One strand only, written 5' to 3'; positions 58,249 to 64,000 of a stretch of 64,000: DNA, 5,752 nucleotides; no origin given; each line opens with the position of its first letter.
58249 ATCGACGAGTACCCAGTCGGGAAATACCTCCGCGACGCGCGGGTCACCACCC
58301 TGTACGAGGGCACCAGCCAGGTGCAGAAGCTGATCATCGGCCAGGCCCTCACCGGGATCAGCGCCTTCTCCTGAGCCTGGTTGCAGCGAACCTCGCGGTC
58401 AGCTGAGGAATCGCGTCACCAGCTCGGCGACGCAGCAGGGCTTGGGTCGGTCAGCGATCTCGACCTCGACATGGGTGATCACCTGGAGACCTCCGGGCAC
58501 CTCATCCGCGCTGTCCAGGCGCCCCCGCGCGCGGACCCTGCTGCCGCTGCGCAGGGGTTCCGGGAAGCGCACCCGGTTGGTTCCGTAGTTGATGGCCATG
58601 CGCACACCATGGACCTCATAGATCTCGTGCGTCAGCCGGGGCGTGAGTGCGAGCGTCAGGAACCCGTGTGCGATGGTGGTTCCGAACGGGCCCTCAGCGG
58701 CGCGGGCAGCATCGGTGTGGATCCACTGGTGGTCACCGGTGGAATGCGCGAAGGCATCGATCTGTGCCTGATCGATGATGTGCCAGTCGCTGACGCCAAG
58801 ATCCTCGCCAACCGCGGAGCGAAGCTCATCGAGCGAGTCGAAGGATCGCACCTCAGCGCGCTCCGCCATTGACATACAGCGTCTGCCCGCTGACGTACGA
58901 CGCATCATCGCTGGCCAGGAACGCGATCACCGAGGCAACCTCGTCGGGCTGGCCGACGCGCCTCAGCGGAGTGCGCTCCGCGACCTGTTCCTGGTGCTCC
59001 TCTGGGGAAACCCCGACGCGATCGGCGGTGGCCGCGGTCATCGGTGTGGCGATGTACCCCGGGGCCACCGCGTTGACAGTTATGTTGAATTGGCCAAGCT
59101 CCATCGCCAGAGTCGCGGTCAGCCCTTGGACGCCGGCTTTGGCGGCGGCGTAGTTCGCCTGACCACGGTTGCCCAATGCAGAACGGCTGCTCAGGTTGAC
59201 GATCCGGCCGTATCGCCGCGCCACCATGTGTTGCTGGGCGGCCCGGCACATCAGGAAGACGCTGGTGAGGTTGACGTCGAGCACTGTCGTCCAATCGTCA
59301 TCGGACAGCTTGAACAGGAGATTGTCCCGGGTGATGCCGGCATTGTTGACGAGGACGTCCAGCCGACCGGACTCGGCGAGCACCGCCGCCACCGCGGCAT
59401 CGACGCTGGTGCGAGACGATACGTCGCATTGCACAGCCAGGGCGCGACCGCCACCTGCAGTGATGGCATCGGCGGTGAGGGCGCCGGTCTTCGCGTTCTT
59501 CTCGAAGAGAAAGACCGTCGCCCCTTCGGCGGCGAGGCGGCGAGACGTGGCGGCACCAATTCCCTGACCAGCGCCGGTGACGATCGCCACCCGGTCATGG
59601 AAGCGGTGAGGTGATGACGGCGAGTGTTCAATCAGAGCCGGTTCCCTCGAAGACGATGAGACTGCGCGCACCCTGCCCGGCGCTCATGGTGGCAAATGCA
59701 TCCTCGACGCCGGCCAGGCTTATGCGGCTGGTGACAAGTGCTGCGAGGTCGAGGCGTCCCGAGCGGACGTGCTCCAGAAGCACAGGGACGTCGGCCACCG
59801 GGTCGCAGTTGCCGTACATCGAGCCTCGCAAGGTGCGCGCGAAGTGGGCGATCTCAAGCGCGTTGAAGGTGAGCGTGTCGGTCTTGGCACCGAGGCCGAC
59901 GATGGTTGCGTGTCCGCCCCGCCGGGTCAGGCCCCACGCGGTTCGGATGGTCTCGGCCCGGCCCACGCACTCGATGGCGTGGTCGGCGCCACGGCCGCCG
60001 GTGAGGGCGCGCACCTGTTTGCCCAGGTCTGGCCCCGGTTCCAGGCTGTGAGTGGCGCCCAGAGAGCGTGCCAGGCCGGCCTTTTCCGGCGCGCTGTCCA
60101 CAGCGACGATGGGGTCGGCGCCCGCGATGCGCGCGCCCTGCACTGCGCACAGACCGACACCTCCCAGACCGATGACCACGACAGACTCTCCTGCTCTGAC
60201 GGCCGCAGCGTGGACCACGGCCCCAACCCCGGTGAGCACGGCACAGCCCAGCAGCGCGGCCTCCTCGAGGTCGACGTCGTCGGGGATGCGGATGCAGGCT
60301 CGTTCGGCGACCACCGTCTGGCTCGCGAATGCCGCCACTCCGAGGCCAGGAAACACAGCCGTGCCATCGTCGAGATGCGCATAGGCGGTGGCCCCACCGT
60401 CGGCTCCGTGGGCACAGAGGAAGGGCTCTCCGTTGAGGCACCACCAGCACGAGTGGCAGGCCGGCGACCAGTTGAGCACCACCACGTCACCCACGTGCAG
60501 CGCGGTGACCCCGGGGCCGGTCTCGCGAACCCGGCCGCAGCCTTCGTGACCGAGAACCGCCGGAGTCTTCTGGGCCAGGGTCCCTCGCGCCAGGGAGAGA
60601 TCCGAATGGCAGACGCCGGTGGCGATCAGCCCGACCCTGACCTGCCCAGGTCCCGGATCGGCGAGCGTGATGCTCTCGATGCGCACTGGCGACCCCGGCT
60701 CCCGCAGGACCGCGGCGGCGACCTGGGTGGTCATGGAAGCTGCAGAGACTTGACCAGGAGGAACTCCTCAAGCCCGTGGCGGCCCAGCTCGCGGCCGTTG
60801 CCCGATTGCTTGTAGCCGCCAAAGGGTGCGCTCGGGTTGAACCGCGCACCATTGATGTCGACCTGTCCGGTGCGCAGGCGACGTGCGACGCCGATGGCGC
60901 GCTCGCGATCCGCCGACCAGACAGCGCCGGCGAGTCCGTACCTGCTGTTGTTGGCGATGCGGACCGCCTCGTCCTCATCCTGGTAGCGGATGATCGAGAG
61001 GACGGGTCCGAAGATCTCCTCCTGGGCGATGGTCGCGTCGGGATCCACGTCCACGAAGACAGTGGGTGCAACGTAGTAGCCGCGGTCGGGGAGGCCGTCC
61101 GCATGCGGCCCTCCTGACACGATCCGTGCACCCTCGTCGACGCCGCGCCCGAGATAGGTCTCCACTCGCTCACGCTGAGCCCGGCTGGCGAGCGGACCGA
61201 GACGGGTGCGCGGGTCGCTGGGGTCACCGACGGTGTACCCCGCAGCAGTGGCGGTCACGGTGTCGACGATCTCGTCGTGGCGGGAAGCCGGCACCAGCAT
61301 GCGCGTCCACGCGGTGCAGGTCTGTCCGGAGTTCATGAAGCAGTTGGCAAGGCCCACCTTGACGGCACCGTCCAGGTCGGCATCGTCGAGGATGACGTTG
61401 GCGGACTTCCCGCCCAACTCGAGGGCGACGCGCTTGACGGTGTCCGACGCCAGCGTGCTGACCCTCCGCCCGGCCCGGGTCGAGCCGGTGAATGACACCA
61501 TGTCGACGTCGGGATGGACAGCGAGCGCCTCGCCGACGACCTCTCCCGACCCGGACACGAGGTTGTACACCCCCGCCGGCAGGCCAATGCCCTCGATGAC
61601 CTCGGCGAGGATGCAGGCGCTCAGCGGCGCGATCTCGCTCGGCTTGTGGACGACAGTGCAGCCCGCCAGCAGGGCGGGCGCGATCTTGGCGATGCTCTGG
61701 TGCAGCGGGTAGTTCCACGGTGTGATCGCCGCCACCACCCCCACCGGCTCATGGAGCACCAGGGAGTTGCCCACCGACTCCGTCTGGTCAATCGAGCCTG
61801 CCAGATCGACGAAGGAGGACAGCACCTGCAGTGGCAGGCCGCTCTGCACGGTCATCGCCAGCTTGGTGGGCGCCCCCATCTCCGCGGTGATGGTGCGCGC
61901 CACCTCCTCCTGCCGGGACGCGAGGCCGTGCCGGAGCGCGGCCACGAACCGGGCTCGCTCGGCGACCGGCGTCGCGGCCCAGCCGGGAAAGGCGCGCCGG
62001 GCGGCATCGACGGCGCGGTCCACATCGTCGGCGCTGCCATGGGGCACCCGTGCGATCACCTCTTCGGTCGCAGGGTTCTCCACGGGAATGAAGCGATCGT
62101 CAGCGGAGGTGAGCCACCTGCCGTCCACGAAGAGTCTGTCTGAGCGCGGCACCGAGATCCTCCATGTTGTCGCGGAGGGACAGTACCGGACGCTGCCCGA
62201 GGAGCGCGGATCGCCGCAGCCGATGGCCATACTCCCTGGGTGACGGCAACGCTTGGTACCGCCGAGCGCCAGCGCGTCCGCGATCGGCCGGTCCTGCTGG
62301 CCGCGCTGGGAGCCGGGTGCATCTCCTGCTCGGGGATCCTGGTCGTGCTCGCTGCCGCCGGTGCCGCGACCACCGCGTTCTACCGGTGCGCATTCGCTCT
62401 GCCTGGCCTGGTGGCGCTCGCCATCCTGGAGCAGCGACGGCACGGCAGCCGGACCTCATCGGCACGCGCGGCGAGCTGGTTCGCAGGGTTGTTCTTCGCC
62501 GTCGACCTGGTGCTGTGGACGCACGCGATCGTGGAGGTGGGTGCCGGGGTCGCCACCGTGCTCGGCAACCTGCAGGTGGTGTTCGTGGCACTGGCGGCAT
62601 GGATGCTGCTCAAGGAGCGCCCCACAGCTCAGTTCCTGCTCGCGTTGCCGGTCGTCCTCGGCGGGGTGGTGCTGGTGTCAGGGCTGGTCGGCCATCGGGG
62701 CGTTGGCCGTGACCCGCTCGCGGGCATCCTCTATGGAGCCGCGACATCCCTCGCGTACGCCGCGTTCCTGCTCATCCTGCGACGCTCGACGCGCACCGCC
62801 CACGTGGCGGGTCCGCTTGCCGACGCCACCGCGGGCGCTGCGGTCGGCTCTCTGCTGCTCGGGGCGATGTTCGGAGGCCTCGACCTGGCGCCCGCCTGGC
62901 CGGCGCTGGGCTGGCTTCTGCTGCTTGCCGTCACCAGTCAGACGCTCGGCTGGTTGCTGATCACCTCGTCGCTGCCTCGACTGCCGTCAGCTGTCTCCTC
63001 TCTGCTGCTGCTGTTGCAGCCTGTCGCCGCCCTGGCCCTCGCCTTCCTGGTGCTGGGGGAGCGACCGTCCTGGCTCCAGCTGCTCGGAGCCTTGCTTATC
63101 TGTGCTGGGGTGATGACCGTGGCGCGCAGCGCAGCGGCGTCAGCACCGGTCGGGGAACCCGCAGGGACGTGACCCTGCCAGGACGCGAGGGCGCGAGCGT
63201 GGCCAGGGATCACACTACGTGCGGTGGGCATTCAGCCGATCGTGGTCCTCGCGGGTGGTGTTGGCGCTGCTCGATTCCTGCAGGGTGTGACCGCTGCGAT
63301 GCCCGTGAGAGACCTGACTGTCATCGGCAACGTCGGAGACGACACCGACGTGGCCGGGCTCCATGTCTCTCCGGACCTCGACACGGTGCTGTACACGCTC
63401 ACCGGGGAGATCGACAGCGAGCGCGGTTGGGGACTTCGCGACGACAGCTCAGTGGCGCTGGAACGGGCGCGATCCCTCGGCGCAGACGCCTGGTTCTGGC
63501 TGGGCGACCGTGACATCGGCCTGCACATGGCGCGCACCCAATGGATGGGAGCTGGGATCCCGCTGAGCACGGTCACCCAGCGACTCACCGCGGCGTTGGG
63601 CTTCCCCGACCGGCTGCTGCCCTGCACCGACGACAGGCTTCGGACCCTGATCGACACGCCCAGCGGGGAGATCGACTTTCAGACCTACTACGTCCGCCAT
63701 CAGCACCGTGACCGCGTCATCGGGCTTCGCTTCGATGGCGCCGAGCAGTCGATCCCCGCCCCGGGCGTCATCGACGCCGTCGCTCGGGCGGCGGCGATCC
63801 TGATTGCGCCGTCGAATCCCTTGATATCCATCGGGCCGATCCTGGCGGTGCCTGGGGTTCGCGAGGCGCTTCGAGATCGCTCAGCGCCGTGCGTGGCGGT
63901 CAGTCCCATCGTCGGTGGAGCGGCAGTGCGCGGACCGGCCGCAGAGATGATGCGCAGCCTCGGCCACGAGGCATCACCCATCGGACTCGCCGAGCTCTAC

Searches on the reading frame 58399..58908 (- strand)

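Call 53: search_protein_families(library=pfam, proteins=[window:58399-58908:-], max_evalue=0.01)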
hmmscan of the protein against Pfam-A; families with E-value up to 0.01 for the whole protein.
window:58399-58908:- (169 aa): 2 families
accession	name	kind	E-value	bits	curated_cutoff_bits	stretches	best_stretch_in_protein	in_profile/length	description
PF01575.25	MaoC_dehydratas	-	3.9e-24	85.1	27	1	31-135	4-105/123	MaoC like domain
PF13452.11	FAS1_DH_region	-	5.2e-05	23.8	22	1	33-151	3-121/132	FAS1-like, dehydratase domain region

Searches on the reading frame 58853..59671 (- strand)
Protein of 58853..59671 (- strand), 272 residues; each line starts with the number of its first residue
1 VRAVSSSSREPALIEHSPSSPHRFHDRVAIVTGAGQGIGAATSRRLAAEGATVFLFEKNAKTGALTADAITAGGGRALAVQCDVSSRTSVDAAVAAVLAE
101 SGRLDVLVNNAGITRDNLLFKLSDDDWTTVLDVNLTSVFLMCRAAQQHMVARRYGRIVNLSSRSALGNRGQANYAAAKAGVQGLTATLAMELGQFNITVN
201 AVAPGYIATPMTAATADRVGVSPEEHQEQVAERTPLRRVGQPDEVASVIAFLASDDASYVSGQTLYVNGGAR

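Call 53: search_protein_families(library=pfam, proteins=[window:58853-59671:-], max_evalue=0.01)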
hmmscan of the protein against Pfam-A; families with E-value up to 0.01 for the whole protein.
window:58853-59671:- (272 aa): 4 families
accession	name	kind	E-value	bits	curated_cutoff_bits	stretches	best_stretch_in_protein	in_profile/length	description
PF13561.12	adh_short_C2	-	9.5e-67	225.4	27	1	33-271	1-235/236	Enoyl-(Acyl carrier protein) reductase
PF00106.31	adh_short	-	3.1e-60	203.5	26.6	1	27-216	1-191/195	short chain dehydrogenase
PF08659.16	KR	-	6.2e-17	62.5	22.6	1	30-187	4-162/180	KR domain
PF01370.27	Epimerase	-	0.00064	19.6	20.9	1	30-171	2-124/240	NAD dependent epimerase/dehydratase family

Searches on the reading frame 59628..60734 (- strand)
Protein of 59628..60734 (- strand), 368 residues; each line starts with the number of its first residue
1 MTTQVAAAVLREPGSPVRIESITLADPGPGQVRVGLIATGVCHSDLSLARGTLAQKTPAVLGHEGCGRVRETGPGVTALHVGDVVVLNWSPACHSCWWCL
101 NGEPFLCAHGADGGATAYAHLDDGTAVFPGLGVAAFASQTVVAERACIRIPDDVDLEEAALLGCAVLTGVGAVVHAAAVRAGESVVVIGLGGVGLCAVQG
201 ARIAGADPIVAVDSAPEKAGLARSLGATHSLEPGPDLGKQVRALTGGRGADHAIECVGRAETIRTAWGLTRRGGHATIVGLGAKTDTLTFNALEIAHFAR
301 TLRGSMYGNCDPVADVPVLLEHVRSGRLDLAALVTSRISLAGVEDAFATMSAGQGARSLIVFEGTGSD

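Call 53: search_protein_families(library=pfam, proteins=[window:59628-60734:-], max_evalue=0.01)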
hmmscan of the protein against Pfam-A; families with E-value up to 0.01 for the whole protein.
window:59628-60734:- (368 aa): 3 families
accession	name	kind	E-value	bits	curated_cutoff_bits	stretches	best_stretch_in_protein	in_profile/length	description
PF00107.32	ADH_zinc_N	-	6.3e-29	101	31.8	1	192-321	1-125/129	Zinc-binding dehydrogenase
PF08240.17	ADH_N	-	1.4e-21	77.2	23.5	1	28-152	1-104/104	Alcohol dehydrogenase GroES-like domain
PF13602.12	ADH_zinc_N_2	-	0.00062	21.1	27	1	242-354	16-127/134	Zinc-binding dehydrogenase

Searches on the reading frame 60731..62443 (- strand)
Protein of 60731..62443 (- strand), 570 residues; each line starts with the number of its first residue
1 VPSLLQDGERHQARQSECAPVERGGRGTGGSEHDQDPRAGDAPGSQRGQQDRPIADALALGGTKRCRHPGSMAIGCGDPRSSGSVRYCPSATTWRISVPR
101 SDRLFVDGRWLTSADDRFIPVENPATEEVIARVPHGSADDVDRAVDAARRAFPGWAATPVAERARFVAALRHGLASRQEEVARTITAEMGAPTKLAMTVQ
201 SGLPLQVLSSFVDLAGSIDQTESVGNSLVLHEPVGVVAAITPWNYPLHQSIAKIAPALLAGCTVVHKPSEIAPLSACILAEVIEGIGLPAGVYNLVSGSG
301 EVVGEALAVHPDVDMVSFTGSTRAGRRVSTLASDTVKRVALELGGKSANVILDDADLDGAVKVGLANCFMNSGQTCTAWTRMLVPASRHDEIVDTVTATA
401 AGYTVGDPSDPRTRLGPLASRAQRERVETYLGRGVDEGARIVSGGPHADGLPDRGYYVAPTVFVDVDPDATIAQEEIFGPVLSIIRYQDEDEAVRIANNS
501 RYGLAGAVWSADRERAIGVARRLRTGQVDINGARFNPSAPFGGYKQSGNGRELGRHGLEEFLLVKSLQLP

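Call 53: search_protein_families(library=pfam, proteins=[window:60731-62443:-], max_evalue=0.01)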
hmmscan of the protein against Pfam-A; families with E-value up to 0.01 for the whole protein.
window:60731-62443:- (570 aa): 1 family
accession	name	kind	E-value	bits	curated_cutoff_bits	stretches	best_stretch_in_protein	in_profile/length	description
PF00171.27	Aldedh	-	7e-165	549.5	23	1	110-566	1-460/461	Aldehyde dehydrogenase family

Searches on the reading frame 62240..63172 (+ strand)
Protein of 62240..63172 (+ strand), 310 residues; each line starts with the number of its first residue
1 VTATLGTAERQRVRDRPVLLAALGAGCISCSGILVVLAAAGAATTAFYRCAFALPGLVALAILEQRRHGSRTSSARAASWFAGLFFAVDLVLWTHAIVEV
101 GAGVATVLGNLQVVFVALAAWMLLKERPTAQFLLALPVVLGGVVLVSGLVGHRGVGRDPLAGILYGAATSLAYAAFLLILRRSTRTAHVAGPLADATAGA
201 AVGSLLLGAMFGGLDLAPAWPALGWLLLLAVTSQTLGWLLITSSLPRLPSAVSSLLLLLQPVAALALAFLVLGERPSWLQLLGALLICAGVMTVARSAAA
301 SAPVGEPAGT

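Call 53: search_protein_families(library=pfam, proteins=[window:62240-63172:+], max_evalue=0.01)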
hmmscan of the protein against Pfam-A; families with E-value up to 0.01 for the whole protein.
window:62240-63172:+ (310 aa): 2 families
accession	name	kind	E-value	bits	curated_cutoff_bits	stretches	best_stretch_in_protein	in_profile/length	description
PF00892.27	EamA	-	2e-25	90.1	28.2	2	161-294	2-133/135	EamA-like transporter family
PF06800.18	Sugar_transport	-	0.00029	20.7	26.3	1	56-146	182-270/280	Sugar transport protein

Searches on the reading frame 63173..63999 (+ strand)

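Call 53: search_protein_families(library=pfam, proteins=[window:63173-63999:+], max_evalue=0.01)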
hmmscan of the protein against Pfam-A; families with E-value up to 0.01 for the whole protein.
window:63173-63999:+ (275 aa): 1 family
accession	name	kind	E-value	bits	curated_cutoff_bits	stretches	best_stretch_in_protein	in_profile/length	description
PF01933.23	CofD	-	2.1e-45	155.6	30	1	23-266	1-242/290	2-phospho-L-lactate transferase CofD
